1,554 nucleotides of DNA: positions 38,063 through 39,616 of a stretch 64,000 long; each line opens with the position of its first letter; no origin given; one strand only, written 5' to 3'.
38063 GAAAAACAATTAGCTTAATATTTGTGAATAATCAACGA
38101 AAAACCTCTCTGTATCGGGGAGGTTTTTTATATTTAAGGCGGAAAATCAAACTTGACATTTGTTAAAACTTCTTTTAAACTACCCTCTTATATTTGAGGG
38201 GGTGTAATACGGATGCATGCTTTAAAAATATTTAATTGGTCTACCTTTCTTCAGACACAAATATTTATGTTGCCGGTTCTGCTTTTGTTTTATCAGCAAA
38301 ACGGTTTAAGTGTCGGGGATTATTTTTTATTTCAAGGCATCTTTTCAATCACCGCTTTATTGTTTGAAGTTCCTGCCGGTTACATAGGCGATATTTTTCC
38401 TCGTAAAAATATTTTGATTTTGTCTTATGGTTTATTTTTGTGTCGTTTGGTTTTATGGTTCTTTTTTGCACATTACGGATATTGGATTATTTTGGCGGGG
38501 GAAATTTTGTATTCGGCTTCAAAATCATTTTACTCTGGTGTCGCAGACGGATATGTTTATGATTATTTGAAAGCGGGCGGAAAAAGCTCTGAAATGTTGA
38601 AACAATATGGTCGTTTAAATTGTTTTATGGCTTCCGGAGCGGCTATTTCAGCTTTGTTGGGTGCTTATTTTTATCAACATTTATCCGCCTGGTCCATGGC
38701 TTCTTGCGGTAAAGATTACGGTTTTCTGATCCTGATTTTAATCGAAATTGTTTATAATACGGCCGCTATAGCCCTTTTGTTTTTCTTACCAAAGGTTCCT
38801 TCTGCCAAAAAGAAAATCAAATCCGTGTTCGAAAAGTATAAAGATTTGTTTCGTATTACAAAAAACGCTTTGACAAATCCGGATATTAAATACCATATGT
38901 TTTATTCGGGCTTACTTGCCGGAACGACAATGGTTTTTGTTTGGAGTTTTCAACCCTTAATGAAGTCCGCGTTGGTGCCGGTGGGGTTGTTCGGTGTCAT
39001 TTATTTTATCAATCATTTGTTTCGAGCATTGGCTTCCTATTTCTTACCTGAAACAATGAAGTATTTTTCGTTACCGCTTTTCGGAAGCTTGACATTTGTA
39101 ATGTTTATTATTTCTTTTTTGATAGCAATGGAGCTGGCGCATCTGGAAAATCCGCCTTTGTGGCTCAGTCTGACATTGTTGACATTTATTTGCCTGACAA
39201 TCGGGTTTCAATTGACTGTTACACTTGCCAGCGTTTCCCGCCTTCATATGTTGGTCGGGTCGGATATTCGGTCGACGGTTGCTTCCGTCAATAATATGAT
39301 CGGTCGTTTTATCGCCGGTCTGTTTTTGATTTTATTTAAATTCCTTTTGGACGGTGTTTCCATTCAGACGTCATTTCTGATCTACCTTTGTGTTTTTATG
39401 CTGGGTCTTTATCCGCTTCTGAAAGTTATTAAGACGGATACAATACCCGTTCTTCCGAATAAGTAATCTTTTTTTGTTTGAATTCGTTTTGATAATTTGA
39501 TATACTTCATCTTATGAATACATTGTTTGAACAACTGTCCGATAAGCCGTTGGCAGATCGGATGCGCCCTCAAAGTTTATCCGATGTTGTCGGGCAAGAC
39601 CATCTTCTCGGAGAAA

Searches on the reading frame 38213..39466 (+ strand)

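Call 39: search_protein_families(library=pfam, proteins=[window:38213-39466:+], max_evalue=0.01)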
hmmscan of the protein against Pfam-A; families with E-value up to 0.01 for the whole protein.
window:38213-39466:+ (417 aa): 1 family
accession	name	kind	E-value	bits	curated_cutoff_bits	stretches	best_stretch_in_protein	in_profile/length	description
PF07690.21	MFS_1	-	1.4e-16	60.8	33.4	1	12-369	9-343/347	Major Facilitator Superfamily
